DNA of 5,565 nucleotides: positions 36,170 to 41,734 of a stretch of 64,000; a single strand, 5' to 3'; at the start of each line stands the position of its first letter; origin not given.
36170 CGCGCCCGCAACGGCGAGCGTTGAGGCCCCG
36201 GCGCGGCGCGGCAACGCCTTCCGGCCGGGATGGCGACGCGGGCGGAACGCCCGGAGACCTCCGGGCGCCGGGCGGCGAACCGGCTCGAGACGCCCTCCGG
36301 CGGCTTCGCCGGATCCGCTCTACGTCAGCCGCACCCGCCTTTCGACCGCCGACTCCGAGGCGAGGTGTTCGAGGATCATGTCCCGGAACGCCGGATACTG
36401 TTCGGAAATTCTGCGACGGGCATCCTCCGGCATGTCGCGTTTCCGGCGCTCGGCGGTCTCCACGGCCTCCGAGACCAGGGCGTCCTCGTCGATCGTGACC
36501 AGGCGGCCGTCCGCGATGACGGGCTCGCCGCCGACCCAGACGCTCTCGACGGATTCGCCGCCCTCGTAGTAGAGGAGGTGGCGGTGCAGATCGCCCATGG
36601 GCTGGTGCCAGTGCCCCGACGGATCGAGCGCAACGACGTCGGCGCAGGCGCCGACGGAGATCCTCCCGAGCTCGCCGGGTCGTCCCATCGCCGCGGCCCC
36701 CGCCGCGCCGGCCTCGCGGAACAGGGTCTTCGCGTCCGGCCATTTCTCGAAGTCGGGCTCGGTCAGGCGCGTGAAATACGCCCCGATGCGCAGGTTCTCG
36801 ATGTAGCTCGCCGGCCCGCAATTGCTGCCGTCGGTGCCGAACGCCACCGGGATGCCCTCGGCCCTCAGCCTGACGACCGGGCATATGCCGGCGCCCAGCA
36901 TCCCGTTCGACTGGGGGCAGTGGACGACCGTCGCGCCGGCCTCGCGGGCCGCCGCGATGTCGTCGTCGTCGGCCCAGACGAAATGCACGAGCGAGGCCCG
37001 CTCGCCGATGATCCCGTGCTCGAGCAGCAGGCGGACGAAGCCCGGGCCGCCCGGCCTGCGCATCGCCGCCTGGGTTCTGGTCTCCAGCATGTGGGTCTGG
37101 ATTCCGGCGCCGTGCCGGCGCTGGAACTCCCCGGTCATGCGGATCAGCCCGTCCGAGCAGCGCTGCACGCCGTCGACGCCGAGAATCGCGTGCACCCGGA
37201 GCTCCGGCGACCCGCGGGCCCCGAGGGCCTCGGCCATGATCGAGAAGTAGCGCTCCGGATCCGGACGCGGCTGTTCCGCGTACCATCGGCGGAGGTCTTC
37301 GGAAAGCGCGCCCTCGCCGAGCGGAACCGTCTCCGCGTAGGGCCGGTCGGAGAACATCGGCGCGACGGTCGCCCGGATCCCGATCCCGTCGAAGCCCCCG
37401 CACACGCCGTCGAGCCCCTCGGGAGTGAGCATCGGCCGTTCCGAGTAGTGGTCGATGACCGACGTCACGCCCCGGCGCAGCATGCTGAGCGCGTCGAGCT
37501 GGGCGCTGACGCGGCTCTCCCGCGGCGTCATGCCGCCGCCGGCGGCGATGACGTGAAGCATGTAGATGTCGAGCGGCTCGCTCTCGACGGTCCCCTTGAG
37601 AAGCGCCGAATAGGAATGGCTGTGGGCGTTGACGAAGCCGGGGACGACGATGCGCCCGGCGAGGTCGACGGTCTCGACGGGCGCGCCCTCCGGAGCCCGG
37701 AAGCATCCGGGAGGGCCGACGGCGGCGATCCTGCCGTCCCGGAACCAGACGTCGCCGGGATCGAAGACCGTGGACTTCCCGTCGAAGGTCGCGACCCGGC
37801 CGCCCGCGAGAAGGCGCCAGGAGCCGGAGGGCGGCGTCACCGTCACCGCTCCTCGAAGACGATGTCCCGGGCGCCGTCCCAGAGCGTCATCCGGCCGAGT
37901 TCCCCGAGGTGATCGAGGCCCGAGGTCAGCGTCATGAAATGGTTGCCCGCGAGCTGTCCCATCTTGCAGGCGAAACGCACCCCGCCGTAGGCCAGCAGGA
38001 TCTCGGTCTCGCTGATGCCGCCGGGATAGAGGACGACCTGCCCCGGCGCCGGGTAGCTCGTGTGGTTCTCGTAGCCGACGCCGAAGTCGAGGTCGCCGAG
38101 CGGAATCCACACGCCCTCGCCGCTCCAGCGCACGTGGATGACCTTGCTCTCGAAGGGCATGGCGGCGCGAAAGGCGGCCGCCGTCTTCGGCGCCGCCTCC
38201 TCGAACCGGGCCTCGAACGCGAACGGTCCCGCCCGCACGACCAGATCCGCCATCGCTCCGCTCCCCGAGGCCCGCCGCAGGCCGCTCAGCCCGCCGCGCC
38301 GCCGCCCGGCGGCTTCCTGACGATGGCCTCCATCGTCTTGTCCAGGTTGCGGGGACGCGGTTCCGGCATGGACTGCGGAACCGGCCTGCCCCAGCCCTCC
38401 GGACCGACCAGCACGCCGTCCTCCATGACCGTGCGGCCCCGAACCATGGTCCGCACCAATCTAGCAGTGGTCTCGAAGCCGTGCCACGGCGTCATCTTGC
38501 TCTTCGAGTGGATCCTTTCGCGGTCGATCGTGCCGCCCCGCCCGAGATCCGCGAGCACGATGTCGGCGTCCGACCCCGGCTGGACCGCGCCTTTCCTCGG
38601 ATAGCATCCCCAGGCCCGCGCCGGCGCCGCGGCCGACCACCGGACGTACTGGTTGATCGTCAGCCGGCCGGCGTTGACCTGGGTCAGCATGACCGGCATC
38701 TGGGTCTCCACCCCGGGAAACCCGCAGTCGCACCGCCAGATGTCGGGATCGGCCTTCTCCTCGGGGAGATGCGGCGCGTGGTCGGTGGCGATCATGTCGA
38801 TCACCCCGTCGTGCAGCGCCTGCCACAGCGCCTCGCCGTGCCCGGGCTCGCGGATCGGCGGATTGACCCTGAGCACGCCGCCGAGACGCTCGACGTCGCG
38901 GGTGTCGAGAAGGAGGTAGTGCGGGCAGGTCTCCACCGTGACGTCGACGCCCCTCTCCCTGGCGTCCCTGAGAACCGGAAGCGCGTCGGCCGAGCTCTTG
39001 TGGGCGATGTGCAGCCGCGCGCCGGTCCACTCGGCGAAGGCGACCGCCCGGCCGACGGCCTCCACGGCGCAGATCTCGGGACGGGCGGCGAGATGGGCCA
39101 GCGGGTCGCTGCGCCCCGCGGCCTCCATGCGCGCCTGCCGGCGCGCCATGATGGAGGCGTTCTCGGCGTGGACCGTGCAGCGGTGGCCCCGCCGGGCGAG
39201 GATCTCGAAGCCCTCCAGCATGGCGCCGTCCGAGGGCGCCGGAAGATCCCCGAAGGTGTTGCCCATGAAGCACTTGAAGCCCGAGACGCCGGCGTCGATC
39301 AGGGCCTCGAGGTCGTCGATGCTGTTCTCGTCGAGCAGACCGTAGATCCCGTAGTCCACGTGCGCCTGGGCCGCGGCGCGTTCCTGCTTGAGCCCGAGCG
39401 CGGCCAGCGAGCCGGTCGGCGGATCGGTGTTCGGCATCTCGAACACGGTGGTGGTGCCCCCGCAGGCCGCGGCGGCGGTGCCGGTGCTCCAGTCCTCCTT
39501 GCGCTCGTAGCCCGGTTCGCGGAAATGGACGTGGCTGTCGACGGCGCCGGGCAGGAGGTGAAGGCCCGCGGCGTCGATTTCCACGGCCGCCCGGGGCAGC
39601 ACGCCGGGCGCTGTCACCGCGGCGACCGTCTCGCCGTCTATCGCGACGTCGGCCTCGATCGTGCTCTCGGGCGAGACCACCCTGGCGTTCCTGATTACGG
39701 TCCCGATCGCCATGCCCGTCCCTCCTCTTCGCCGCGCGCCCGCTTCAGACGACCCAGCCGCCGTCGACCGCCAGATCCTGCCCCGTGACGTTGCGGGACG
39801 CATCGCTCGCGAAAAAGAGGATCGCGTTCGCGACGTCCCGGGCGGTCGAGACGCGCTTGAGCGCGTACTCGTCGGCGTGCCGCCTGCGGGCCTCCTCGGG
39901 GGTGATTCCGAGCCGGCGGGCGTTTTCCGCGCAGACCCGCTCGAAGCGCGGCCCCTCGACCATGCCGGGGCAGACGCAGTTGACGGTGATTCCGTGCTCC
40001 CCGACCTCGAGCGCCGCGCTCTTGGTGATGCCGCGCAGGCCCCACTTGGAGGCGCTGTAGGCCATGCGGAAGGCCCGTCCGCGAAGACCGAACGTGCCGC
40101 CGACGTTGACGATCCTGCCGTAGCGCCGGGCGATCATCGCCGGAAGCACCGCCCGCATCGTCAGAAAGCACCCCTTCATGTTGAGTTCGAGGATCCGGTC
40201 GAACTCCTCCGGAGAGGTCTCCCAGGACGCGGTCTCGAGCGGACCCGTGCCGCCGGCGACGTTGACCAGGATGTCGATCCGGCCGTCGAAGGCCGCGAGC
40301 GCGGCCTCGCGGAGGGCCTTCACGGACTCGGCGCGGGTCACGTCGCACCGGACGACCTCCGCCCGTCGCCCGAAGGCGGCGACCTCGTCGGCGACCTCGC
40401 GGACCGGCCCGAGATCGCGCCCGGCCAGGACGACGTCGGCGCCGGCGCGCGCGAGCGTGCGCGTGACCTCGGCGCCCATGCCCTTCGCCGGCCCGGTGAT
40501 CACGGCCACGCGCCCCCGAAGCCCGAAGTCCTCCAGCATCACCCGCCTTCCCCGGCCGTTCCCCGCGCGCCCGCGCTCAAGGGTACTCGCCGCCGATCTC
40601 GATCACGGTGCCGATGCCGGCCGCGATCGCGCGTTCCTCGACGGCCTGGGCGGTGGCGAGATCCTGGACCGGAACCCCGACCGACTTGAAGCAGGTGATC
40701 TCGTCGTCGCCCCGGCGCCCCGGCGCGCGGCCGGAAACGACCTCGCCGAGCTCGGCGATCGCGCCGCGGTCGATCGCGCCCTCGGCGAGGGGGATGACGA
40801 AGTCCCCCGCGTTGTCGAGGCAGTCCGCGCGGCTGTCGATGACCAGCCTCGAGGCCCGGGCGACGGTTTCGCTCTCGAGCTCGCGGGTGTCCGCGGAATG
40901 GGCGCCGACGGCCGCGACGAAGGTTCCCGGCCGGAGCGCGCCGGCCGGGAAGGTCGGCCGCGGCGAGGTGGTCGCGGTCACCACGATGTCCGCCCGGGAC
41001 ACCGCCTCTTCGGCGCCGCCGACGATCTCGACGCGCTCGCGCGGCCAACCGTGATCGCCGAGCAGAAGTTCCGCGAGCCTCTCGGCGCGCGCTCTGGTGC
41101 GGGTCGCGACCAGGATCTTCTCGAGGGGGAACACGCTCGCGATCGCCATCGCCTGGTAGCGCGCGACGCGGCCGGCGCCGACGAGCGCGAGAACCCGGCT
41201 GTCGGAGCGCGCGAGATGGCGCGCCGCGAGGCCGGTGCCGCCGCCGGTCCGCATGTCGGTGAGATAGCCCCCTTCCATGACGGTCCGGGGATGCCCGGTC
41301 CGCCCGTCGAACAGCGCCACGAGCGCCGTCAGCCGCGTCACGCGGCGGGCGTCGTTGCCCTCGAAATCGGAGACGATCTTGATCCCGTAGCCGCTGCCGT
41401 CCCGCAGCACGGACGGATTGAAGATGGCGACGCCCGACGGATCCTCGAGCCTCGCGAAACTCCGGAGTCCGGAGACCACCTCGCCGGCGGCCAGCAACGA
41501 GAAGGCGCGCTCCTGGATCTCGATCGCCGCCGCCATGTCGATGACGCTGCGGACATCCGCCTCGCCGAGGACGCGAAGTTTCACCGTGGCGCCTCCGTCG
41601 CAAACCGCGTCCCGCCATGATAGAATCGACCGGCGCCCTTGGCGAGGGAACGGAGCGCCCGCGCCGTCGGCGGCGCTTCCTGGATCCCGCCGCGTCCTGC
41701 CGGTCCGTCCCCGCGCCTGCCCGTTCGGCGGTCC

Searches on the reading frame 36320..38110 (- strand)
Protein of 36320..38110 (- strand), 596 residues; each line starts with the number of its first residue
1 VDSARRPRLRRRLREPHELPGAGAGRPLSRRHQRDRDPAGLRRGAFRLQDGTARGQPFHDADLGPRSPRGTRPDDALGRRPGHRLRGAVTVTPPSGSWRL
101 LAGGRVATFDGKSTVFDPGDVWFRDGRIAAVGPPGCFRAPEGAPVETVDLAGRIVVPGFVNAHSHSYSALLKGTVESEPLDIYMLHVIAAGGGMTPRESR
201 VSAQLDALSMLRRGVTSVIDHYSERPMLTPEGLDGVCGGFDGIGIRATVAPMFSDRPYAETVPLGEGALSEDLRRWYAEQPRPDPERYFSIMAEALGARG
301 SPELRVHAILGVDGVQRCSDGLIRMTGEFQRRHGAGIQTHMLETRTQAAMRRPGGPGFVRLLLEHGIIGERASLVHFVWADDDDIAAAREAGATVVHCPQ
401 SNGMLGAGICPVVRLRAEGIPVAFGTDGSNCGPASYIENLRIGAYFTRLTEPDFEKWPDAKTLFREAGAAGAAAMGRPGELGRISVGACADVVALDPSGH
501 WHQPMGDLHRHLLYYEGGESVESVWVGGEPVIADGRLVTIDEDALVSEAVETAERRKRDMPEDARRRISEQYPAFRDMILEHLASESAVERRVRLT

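Call 9: search_protein_families(library=pfam, proteins=[window:36320-38110:-], max_evalue=0.00001)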
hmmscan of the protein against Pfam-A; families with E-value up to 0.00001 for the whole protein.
window:36320-38110:- (596 aa): 2 families
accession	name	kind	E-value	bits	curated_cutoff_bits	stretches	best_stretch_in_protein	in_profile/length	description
PF01979.26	Amidohydro_1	-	9.3e-32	111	25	1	154-531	1-345/345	Amidohydrolase family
PF07969.17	Amidohydro_3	-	4.6e-16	59.8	29.7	1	313-532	254-472/472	Amidohydrolase family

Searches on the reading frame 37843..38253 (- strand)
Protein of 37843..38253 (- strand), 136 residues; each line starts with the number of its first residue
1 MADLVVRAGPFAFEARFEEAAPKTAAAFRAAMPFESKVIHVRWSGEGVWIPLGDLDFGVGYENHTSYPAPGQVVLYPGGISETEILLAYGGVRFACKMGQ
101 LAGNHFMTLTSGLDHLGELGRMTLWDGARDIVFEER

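Call 9: search_protein_families(library=pfam, proteins=[window:37843-38253:-], max_evalue=0.00001)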
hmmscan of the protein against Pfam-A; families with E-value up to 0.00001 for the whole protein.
window:37843-38253:- (136 aa): 1 family
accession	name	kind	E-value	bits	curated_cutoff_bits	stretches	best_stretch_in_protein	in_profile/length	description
PF12903.12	DUF3830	-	2.9e-31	108.8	26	1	15-132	12-140/143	Protein of unknown function (DUF3830)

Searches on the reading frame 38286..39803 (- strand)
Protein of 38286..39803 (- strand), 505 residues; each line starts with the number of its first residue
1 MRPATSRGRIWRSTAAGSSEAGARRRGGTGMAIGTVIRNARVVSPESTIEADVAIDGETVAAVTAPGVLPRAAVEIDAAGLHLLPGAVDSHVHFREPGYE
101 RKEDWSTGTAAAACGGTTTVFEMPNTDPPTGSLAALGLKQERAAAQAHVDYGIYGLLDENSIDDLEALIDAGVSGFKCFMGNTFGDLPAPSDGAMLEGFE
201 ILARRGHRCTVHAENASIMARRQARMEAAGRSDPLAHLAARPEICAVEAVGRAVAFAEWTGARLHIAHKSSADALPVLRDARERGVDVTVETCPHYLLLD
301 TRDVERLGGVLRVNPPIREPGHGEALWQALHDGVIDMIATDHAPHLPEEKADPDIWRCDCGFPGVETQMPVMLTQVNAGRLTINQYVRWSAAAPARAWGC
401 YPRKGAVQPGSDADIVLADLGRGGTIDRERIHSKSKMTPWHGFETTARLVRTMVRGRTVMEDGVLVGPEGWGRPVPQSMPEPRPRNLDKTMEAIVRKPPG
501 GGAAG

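Call 9: search_protein_families(library=pfam, proteins=[window:38286-39803:-], max_evalue=0.00001)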
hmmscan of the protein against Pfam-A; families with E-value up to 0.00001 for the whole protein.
window:38286-39803:- (505 aa): 2 families
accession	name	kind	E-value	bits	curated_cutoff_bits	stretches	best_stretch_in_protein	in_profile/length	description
PF01979.26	Amidohydro_1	-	4.4e-25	89.1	25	1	83-459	2-345/345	Amidohydrolase family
PF07969.17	Amidohydro_3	-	4e-09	36.9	29.7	0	75-119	2-46/472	Amidohydrolase family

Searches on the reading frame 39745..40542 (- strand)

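Call 9: search_protein_families(library=pfam, proteins=[window:39745-40542:-], max_evalue=0.00001)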
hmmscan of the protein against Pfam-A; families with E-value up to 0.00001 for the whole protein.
window:39745-40542:- (265 aa): 3 families
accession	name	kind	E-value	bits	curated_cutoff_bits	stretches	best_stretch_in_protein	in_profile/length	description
PF13561.12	adh_short_C2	-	8.6e-55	186.3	27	1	17-263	1-235/236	Enoyl-(Acyl carrier protein) reductase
PF00106.31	adh_short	-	1.1e-52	178.8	26.6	1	11-199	1-186/195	short chain dehydrogenase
PF08659.16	KR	-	1.7e-08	35.1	22.6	1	14-129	4-120/180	KR domain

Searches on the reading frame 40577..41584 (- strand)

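Call 9: search_protein_families(library=pfam, proteins=[window:40577-41584:-], max_evalue=0.00001)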
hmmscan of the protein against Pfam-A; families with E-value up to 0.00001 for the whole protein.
window:40577-41584:- (335 aa): 2 families
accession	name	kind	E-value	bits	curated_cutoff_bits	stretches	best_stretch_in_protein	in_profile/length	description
PF02423.21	OCD_Mu_crystall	-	3.1e-62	210.8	24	1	5-320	5-311/314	Ornithine cyclodeaminase/mu-crystallin family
PF01488.26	Shikimate_DH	-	8.5e-08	32.8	24.3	1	119-216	2-94/138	Shikimate / quinate 5-dehydrogenase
